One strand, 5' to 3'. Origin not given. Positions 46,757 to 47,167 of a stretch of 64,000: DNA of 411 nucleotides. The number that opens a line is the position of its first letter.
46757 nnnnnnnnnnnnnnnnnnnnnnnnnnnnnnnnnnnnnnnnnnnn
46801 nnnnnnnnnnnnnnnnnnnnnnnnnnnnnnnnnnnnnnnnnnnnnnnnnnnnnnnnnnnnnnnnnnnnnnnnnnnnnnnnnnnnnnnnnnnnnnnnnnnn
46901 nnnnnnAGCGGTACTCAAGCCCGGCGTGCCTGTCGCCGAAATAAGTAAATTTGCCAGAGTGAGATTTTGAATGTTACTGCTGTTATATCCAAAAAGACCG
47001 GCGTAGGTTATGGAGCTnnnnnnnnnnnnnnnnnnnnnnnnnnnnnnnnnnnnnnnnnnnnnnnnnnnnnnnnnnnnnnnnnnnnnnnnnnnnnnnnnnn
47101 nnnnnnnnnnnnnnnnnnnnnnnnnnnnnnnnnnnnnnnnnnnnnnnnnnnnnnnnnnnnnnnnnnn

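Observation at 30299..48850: A single 18.5-kb gene encoding a 6183-aa modular surface fibre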

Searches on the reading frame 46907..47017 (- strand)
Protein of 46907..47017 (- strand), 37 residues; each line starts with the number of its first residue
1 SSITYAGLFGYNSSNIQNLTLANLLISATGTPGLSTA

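Call 67: search_protein_families(library=pfam, alignment_id=A6, max_evalue=1)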
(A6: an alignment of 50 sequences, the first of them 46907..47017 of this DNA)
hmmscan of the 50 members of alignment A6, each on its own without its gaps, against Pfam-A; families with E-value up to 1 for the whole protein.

A. member 1, window:46907-47017:- (37 aa): 0 families

B. families by the number of members that match (of 50 scanned): 3 families
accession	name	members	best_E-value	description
PF07581.17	Glug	30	2.4e-05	The GLUG motif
PF23893.1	Y4YQ_C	1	0.07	Uncharacterised protein Y4YQ C-terminal domain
PF07156.20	Prenylcys_lyase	1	0.22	Prenylcysteine lyase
